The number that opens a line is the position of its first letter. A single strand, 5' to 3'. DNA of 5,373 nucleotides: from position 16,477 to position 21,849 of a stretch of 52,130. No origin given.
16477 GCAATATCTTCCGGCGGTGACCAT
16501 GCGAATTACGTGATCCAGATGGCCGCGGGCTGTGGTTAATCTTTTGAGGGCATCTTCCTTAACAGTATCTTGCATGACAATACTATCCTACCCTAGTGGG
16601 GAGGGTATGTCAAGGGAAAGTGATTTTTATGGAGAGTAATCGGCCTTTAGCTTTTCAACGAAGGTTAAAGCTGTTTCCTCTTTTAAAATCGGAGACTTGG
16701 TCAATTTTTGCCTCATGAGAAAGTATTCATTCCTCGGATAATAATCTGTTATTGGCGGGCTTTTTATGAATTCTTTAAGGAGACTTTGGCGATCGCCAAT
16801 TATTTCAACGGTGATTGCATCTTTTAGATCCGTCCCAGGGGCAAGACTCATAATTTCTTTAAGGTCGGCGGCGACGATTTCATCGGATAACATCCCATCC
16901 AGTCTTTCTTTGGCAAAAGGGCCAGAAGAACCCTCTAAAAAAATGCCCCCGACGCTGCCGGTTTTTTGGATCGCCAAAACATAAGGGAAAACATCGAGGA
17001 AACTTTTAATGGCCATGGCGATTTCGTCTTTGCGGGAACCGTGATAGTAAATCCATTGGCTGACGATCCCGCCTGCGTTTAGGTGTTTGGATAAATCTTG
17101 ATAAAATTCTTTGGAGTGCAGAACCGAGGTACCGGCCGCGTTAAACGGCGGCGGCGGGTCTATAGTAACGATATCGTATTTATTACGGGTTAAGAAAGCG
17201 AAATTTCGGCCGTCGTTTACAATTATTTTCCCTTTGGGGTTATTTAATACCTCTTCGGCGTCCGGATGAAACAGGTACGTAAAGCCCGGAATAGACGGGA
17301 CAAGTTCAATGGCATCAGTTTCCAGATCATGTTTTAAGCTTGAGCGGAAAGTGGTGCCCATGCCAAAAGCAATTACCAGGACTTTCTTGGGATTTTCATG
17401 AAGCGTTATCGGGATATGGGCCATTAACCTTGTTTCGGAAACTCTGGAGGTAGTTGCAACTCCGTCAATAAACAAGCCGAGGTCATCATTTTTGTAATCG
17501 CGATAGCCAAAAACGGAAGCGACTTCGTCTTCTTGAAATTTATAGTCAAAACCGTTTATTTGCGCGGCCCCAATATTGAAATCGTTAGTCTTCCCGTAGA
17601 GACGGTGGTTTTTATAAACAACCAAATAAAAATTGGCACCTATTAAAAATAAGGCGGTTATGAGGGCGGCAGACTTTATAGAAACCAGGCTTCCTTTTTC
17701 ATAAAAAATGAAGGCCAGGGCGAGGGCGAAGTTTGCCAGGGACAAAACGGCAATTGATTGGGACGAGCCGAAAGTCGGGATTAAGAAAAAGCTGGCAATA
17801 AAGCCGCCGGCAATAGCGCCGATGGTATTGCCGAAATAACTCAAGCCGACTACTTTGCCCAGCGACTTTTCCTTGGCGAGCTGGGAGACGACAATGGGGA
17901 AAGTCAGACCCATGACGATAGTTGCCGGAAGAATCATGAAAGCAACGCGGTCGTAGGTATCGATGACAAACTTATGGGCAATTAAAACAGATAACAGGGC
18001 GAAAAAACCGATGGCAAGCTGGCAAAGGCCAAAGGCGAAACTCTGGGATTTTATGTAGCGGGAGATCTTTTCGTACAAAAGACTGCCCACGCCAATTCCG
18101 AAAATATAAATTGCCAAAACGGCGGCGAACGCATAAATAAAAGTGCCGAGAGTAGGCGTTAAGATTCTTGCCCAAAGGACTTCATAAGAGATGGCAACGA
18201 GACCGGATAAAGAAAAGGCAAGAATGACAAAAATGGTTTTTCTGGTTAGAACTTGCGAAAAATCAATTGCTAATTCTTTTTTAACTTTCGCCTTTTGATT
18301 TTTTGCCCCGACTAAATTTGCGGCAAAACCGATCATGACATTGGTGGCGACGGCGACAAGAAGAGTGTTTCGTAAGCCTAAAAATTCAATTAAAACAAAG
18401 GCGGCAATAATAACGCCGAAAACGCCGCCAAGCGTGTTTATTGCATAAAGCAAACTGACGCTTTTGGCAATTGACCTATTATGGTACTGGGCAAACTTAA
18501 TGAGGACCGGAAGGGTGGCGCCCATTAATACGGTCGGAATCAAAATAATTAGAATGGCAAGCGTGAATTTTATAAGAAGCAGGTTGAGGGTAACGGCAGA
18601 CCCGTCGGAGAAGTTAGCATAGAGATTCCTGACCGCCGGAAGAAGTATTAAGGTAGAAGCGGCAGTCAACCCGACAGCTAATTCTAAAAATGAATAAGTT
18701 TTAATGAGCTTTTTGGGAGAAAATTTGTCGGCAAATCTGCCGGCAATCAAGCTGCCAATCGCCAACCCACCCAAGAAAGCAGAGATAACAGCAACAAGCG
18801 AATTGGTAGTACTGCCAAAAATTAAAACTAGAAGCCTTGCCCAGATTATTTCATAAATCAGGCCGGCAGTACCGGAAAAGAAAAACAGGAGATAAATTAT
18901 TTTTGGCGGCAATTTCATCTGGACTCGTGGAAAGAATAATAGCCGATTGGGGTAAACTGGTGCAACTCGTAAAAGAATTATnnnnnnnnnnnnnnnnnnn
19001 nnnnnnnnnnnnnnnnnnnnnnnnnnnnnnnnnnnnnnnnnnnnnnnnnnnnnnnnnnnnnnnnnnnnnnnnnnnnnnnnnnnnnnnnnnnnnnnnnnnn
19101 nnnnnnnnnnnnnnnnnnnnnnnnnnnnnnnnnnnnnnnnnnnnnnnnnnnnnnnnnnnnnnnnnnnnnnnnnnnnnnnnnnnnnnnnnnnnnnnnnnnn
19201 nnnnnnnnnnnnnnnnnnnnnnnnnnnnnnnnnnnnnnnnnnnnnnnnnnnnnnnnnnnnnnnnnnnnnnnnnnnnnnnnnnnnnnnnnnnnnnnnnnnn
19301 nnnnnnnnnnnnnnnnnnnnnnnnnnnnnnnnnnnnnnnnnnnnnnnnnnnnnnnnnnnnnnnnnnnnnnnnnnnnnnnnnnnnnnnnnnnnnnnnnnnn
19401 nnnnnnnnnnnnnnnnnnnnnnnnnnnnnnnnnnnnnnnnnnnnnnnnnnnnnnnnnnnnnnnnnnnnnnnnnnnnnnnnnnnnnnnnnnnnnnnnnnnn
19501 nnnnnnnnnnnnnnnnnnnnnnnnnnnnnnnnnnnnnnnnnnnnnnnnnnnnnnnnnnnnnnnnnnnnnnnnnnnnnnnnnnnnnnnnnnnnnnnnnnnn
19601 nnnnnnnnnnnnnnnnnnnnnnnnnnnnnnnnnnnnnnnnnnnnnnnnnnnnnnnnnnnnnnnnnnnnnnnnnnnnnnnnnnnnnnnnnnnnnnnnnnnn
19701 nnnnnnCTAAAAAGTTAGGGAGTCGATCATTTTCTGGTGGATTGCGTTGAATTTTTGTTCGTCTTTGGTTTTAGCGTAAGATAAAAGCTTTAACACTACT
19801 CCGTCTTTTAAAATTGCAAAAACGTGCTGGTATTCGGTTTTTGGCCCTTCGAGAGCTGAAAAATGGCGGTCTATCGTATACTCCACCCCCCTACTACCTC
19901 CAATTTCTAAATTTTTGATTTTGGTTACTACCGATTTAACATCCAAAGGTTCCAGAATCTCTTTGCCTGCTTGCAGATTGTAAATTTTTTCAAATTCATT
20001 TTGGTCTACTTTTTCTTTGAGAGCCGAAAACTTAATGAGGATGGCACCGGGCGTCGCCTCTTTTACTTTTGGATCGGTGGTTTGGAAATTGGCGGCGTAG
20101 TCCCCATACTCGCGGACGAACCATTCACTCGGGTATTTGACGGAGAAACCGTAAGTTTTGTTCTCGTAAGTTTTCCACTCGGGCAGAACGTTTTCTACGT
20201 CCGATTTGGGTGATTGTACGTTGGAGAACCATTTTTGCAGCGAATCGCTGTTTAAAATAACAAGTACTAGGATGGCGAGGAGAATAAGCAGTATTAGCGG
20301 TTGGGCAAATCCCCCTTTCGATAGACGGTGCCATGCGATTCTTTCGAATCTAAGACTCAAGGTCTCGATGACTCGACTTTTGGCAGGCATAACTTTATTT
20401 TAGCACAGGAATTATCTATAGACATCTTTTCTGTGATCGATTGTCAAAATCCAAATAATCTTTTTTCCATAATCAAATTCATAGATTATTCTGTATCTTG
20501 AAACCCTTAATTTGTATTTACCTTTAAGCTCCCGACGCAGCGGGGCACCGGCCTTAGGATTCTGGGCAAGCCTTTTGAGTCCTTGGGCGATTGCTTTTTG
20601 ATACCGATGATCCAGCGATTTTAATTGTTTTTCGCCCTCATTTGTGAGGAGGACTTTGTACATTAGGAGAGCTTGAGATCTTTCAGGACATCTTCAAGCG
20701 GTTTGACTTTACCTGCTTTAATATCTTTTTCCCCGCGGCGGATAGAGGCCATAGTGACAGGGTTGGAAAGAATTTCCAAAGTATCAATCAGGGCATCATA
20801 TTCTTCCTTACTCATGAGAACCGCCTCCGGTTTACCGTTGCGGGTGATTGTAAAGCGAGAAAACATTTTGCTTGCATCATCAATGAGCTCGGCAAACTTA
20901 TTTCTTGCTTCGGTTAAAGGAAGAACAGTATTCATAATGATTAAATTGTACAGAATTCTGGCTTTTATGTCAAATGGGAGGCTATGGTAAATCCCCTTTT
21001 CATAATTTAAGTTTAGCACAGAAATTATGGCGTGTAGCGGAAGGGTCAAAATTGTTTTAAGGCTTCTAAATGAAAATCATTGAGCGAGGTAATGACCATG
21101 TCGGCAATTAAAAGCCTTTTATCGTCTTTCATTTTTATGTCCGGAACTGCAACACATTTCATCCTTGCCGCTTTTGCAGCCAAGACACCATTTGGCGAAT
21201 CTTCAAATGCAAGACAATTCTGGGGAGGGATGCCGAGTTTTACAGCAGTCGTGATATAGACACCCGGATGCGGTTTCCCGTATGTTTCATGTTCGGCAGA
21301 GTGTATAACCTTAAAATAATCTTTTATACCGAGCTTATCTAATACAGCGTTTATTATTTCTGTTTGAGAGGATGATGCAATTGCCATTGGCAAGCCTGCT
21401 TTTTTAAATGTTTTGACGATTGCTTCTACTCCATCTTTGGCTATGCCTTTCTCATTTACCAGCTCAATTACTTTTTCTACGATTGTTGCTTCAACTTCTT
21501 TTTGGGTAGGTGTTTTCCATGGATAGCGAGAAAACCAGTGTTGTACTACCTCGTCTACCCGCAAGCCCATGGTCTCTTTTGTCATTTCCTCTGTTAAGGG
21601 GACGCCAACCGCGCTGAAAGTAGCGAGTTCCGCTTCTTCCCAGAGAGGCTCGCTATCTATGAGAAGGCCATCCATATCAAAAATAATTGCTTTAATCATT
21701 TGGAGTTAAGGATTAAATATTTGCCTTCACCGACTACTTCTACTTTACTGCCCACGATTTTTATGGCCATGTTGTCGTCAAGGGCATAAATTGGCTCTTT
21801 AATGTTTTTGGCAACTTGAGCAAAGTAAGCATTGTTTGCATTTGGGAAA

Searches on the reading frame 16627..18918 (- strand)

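Call 75: search_protein_families(library=pfam, proteins=[window:16627-18918:-], max_evalue=0.00001)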
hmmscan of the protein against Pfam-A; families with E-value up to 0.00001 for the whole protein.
window:16627-18918:- (763 aa): 2 families
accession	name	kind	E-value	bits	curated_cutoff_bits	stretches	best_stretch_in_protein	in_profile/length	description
PF01564.23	Spermine_synth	-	1e-15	58.2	22.9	1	495-621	4-130/186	Spermine/spermidine synthase domain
PF07690.21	MFS_1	-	2.2e-06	27.3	33.4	1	10-371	3-346/347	Major Facilitator Superfamily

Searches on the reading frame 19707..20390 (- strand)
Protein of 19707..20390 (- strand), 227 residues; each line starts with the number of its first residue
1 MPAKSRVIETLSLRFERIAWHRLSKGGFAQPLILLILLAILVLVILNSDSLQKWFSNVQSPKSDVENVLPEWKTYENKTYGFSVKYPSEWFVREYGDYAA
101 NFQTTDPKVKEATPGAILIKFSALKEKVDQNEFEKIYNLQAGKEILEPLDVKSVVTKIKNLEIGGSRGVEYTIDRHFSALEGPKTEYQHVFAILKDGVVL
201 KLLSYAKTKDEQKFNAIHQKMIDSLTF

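Call 75: search_protein_families(library=pfam, proteins=[window:19707-20390:-], max_evalue=0.00001)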
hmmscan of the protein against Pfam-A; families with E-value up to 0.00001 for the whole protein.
window:19707-20390:- (227 aa): 1 family
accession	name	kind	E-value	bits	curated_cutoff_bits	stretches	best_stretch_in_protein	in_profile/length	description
PF18933.6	PsbP_2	-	7.3e-09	36.3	27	1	35-139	2-112/184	PsbP-like protein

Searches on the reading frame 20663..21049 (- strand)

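Call 75: search_protein_families(library=pfam, proteins=[window:20663-21049:-], max_evalue=0.00001)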
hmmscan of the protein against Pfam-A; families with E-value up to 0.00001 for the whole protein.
window:20663-21049:- (128 aa): 1 family
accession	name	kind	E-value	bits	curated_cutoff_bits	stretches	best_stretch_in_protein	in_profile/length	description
PF02604.26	PhdYeFM_antitox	-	1.2e-19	70.3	29.8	1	41-112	2-73/74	Antitoxin Phd_YefM, type II toxin-antitoxin system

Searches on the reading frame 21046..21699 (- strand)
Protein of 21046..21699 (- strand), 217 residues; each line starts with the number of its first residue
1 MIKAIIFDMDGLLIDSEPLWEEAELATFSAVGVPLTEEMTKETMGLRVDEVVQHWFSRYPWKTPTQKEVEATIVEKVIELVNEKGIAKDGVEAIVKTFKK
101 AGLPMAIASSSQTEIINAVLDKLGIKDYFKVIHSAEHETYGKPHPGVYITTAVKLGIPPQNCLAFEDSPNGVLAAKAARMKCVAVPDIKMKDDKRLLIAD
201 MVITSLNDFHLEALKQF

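Call 75: search_protein_families(library=pfam, proteins=[window:21046-21699:-], max_evalue=0.00001)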
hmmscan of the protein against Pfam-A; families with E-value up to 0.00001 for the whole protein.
window:21046-21699:- (217 aa): 2 families
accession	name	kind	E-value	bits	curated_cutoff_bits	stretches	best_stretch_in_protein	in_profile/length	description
PF13419.12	HAD_2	-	1.3e-32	113.8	23.8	1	5-185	1-178/178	Haloacid dehalogenase-like hydrolase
PF00702.32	Hydrolase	-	3.5e-31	109.5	26.4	1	2-178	1-190/191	haloacid dehalogenase-like hydrolase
